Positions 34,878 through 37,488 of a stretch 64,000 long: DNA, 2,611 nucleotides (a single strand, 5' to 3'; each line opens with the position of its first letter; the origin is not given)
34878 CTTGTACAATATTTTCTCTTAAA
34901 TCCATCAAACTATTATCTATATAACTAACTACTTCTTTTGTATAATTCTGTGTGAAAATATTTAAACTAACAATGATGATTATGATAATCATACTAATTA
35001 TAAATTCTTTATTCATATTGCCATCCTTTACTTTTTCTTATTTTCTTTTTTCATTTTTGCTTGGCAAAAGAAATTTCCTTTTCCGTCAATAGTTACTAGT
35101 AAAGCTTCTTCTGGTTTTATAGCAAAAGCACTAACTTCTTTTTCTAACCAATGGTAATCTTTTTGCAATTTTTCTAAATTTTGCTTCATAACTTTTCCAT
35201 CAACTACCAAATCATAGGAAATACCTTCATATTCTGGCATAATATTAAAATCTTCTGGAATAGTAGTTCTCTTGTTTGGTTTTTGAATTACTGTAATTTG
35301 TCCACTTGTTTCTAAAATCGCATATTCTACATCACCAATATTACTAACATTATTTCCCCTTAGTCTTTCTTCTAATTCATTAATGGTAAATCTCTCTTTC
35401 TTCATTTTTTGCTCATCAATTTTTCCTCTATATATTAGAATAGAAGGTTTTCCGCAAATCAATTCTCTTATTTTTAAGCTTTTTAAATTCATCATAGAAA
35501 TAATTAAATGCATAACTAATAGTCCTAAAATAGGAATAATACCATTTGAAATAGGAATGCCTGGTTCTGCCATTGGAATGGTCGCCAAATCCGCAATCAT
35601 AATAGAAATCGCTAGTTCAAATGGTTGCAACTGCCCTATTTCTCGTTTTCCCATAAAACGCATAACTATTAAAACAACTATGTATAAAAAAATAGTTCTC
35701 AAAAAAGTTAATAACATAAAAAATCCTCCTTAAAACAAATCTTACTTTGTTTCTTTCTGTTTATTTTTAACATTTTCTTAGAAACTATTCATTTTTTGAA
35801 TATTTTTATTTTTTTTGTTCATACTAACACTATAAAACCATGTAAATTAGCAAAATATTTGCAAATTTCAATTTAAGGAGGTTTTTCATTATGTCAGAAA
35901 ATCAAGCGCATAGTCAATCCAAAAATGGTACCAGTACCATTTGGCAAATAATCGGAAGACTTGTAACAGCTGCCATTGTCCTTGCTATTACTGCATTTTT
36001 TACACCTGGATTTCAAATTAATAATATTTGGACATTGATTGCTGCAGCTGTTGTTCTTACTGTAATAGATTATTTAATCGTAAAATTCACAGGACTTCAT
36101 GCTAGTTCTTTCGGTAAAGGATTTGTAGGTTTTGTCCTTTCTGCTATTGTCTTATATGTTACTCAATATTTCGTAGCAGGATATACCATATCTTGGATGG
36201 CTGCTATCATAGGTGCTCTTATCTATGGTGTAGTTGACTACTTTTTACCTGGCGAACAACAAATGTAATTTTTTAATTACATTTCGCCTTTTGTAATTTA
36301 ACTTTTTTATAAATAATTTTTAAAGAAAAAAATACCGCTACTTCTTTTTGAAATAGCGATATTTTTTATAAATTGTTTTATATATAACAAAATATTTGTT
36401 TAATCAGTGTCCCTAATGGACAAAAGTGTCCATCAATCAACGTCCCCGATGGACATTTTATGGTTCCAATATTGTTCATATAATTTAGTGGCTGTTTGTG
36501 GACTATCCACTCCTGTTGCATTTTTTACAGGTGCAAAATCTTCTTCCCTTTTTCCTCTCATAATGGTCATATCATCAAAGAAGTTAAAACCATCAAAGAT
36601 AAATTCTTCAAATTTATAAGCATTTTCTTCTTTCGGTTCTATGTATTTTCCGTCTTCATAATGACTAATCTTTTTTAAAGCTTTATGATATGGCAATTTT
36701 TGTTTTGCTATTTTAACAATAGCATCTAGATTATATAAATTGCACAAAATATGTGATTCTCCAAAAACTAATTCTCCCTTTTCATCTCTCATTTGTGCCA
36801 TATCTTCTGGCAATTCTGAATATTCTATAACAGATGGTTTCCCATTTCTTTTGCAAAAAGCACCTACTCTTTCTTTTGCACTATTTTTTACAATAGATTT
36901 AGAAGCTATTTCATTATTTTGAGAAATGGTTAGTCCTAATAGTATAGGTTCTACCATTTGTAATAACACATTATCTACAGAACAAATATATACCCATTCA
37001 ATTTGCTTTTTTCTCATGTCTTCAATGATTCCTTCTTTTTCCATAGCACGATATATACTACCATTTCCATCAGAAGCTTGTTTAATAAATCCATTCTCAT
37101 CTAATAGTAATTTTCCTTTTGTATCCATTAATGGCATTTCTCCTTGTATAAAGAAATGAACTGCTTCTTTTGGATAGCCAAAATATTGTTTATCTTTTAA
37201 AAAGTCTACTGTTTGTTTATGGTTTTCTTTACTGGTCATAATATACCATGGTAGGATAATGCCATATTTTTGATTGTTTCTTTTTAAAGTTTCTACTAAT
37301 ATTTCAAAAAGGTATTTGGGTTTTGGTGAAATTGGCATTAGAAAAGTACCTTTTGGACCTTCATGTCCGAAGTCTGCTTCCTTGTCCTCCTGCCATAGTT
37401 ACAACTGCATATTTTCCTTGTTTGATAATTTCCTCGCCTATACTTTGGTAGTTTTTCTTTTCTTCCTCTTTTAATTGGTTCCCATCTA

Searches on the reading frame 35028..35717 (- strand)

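Call 20: search_protein_families(library=pfam, proteins=[window:35028-35717:-])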
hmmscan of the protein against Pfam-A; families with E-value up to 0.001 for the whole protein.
window:35028-35717:- (229 aa): 1 family
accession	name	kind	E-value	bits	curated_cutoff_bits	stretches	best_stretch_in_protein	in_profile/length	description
PF04239.17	DUF421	-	1.7e-39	134.7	23.6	1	78-211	1-129/129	YetF C-terminal domain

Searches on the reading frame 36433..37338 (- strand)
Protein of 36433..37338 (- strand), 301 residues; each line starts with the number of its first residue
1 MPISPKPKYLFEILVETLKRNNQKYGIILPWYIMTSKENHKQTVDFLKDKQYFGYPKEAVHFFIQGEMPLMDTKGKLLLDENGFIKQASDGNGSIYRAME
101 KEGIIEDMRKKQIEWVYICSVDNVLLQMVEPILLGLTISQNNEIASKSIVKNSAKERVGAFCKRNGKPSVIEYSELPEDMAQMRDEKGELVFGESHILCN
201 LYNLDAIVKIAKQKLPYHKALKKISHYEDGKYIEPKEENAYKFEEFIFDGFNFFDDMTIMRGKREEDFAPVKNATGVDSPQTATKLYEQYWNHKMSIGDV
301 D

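Call 20: search_protein_families(library=pfam, proteins=[window:36433-37338:-])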
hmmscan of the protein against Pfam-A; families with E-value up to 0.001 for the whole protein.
window:36433-37338:- (301 aa): 1 family
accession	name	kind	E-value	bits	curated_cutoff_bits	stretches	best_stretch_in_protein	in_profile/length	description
PF01704.24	UDPGP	-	1.4e-31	110.1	22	1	9-274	83-338/413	UTP--glucose-1-phosphate uridylyltransferase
